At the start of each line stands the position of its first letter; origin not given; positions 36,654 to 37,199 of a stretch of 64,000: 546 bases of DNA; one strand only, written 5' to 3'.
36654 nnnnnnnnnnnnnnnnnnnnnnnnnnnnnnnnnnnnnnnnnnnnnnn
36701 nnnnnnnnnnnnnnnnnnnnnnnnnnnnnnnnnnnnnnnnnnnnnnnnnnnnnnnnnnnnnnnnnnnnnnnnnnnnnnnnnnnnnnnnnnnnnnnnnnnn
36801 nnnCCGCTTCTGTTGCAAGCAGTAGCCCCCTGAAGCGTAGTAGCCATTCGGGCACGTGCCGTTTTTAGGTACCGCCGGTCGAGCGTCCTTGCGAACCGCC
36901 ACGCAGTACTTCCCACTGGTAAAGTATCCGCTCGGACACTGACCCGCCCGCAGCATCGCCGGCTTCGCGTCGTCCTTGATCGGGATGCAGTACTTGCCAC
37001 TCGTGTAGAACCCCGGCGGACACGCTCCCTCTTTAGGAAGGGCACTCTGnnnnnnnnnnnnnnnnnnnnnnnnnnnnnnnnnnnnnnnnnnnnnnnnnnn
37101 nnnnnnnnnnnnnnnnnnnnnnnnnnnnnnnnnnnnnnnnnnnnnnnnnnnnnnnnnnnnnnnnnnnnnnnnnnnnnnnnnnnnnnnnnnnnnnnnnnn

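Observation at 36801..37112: Secreted miniprotein built from three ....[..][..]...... repeats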

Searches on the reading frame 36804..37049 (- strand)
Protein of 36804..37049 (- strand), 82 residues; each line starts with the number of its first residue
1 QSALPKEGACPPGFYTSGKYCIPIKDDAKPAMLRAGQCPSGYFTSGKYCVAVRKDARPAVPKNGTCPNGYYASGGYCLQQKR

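Call 26: predict_structure(alignment_id=A3)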
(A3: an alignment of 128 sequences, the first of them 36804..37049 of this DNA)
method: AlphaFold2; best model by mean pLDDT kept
length: 82 residues; sequences in the alignment: 128
mean_pLDDT: 84.5   pTM: 0.65
mean pLDDT of the five models: 84.5, 84.0, 83.0, 82.9, 79.9
residues with pLDDT >= 90: 5; 70-90: 73; 50-70: 4; < 50: 0
segments of 3 or more residues with pLDDT < 50: none
pLDDT, mean of each block of 10 residues (from residue 1): 81 88 82 86 88 84 86 86 61
secondary structure, 60 per line:
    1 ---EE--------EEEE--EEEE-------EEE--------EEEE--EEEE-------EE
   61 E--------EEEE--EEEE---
elements in order: E14-17 E20-23 E31-33 E42-45 E48-51 E59-61 E70-73 E76-79
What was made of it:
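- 36963..37046 (-): Repeat unit 1 (residues 23-50, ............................). The disulfide-stapled hairpin core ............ lies at 36987-37022. AlphaFold predicts a short strand plus a beta-hairpin (call 26).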

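Call 32: fold_search(model_id=the predicted structure, library=pdb)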
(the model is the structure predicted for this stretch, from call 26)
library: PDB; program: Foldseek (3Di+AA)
matches with E <= 10: 56; with E <= 0.001: 0
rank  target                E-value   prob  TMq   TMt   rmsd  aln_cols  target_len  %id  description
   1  5oj2_B                1.4e+00  0.04  0.18  0.04  11.8        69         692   14  Crystal structure of the chicken MDGA1 ectodomain (released 2017-08-23)
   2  4msv_B                1.7e+00  0.04  0.20  0.11  15.9       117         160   17  Crystal structure of FASL and DcR3 complex (released 2013-11-27)
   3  5oj2_A                1.8e+00  0.03  0.17  0.04  12.2        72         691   15  Crystal structure of the chicken MDGA1 ectodomain (released 2017-08-23)
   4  8jxb_B                2.0e+00  0.06  0.21  0.02  13.7        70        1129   24  Cryo-EM structure of rat megalin wingAc (released 2024-06-19)
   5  3u3p                  2.0e+00  0.04  0.18  0.11   8.9        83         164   17  The S-SAD phased crystal structure of the ecto-domain of Death Receptor 6 (DR6) (released 2012-05-02)
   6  5oj6_B                2.4e+00  0.03  0.17  0.04  12.6        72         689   17  Crystal structure of the chicken MDGA1 ectodomain in complex with the human neuroligin 1 (NL1(-A-B)) cholinesterase do (released 2017-08-23)
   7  9qaw_A                2.7e+00  0.03  0.21  0.01  14.8        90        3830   19  CryoEM structure of the human LRP2 receptor ectodomain in complex with LRPAP1 (released 2026-03-11)
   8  4kgq_C                3.7e+00  0.03  0.21  0.11  14.6       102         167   22  Crystal structure of a human light loop mutant in complex with dcr3 (released 2013-07-10)
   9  8jxh_B                3.7e+00  0.02  0.19  0.02  14.6       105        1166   18  rat megalin RAP complex wingA (released 2024-06-19)
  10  8p61_D                3.9e+00  0.04  0.26  0.15  12.0        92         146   18  Crystal structure of O'nyong'nyong virus capsid protease (106-256) (released 2024-03-06)
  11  4fqp_A                4.2e+00  0.02  0.19  0.07  12.8        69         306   14  Crystal structure of human Nectin-like 5 full ectodomain (D1-D3) (released 2012-08-22)
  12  3u82_B                4.7e+00  0.04  0.19  0.07   7.9        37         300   19  Binding of herpes simplex virus glycoprotein D to nectin-1 exploits host cell adhesion (released 2012-03-21)
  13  4yn0_A                5.0e+00  0.05  0.19  0.10   9.3        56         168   28  Crystal structure of APP E2 domain in complex with DR6 CRD domain (released 2015-04-15)
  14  4myw_B                5.0e+00  0.04  0.19  0.07   7.5        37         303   19  Structure of HSV-2 gD bound to nectin-1 (released 2014-10-01)
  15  3alp_B                5.0e+00  0.02  0.19  0.07  11.9        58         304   12  Cell adhesion protein (released 2011-02-16)
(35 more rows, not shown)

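Call 33: search_solved_structures(query=A3, max_evalue=10, show_alignments=3)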
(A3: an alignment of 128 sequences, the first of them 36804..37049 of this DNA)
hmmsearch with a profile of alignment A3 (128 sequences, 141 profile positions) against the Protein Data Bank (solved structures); distinct sequences matched with E-value up to 10: 3.
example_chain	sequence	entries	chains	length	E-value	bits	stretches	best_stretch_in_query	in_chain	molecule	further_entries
6ee9_X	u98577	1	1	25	0.00031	23.3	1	39-58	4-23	Stress-response Peptide-1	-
1sb2_A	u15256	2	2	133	0.64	12.5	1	98-130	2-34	Rhodocetin alpha subunit | Rhodocetin subunit alpha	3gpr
5w54_A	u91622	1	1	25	0.97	12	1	39-58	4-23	Stress Response Peptide-2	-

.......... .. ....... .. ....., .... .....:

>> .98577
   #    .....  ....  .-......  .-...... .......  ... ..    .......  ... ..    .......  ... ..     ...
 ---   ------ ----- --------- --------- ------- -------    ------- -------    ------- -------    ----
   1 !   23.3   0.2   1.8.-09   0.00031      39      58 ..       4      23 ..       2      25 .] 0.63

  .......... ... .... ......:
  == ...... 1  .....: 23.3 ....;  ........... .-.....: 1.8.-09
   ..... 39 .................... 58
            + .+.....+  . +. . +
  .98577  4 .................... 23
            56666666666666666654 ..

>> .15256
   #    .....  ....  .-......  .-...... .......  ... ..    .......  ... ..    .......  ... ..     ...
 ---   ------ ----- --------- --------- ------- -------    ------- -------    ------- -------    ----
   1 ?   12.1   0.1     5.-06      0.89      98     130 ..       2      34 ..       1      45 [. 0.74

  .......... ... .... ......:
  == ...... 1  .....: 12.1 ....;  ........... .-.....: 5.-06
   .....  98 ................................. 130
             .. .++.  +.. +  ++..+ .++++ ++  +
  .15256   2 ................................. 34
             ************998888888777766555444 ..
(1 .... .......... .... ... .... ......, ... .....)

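Call 55: fold_search(model_id=the predicted structure, library=viral)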
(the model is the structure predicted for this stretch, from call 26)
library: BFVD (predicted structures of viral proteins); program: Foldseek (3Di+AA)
matches with E <= 10: 104; with E <= 0.001: 0
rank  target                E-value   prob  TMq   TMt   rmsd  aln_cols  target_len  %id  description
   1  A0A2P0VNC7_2          9.4e-02  0.16  0.21  0.04  14.9        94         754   22  Uncharacterized protein [Tetraselmis virus 1]
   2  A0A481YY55            1.1e-01  0.33  0.19  0.05   9.9        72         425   22  Uncharacterized protein [Marseillevirus LCMAC202]
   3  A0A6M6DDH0            2.1e-01  0.10  0.20  0.03  27.6        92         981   23  (no name in the UniProt tables at hand)
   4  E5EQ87                4.3e-01  0.06  0.20  0.03  36.9       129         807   16  (no name in the UniProt tables at hand)
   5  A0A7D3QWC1            4.9e-01  0.15  0.27  0.04  11.1        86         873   28  Cytoskeletal protein rodZ [Fadolivirus FV1/VV64]
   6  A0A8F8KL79            1.1e+00  0.06  0.22  0.05  31.7       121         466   18  Hemagglutinin [Clandestinovirus]
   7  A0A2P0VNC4            1.1e+00  0.06  0.23  0.04  12.5       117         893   24  Uncharacterized protein [Tetraselmis virus 1]
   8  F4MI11                1.1e+00  0.04  0.21  0.05  16.8        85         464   18  Fiber protein [Raptor adenovirus 1]
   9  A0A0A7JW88            1.2e+00  0.03  0.18  0.06  16.1        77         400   21  Fiber-2 [Psittacine adenovirus 3]
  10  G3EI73                1.3e+00  0.05  0.21  0.13  14.3       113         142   17  Truncated TNF-receptor-like protein [Yokapox virus]
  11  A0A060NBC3            1.5e+00  0.04  0.19  0.07  15.1        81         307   20  Fiber (Fragment) [Human mastadenovirus A]
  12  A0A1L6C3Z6            1.8e+00  0.03  0.19  0.06  16.3        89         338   13  (no name in the UniProt tables at hand)
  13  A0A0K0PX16            1.9e+00  0.04  0.21  0.06  16.7        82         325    8  Fiber protein (Fragment) [Human mastadenovirus B]
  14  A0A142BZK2            2.0e+00  0.07  0.26  0.06  23.3       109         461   20  (no name in the UniProt tables at hand)
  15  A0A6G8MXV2            2.3e+00  0.06  0.23  0.08  10.6        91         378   18  Membrane protein [Cedratvirus kamchatka]
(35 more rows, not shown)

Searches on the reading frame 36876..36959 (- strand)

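Call 3: search_protein_families(library=pfam, proteins=[window:36876-36959:-], max_evalue=10)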
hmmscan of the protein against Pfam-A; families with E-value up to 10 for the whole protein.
seq(28 aa): 2 families
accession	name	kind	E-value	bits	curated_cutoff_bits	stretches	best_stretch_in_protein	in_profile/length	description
PF12662.13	cEGF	-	0.019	15.3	26.6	1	7-21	5-21/24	Complement Clr-like EGF-like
PF05473.18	UL45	-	0.097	12.7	27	1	1-24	69-92/191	UL45 protein, carbohydrate-binding C-type lectin-like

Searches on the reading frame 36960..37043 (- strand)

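Call 3: search_protein_families(library=pfam, proteins=[window:36960-37043:-], max_evalue=10)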
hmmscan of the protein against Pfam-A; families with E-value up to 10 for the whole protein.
seq(28 aa): 1 family
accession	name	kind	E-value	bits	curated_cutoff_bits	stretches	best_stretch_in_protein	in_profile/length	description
PF12662.13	cEGF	-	0.0081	16.4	26.6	1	7-22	5-22/24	Complement Clr-like EGF-like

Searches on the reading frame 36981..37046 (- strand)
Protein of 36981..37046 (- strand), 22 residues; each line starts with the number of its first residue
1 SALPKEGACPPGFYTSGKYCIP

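Call 62: search_solved_structures(query=A4, max_evalue=10, show_alignments=5)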
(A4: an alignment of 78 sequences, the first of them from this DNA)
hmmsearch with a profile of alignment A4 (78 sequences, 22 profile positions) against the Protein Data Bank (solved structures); distinct sequences matched with E-value up to 10: 4.
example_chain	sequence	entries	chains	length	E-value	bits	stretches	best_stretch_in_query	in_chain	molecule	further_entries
6ee9_X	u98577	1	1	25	0.0094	18.4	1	5-13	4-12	Stress-response Peptide-1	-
9hni_A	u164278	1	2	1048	2.4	10.7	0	9-16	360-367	Insulin-like receptor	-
8cls_A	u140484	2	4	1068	2.5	10.7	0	9-16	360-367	Insulin-like receptor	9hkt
8xfp_G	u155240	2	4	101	3.5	10.2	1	8-14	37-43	R-spondin-2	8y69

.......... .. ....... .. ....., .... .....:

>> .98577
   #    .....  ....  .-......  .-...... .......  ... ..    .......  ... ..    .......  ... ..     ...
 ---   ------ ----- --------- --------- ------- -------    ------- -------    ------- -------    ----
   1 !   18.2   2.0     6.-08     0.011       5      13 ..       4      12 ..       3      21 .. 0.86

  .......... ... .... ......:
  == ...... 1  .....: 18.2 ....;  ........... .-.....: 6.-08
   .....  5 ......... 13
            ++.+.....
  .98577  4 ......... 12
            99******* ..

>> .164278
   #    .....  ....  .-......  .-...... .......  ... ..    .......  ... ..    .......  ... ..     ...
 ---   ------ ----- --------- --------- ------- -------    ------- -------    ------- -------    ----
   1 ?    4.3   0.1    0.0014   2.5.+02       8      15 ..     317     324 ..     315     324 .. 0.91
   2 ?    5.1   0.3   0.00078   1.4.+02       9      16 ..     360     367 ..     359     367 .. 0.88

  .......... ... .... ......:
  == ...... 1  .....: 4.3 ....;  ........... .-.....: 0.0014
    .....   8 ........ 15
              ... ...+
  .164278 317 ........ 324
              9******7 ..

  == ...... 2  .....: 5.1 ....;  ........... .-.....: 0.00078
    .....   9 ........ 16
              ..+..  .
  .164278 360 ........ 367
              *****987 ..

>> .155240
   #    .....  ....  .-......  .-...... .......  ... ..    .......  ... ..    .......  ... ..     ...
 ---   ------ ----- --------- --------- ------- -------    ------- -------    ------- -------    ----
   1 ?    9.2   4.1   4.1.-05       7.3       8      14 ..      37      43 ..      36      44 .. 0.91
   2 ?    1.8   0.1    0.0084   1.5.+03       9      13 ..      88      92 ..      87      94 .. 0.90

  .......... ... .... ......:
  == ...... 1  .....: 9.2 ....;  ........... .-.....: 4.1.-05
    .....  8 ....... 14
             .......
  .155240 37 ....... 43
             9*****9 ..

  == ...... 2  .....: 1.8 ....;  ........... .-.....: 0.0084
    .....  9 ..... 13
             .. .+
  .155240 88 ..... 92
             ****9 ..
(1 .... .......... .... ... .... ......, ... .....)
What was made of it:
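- Closest known: Insect GBP/ENF/stress-response-peptide cytokines. Same: It is the only PDB sequence match (E 3e-4 with the full profile, 0.009 with the single-repeat profile; calls 33, 62).
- Closest known: Furin-like / TNFR-type cysteine-rich repeats. Same: TNFR-family and megalin chains dominate the non-significant Foldseek list (calls 32, 62).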
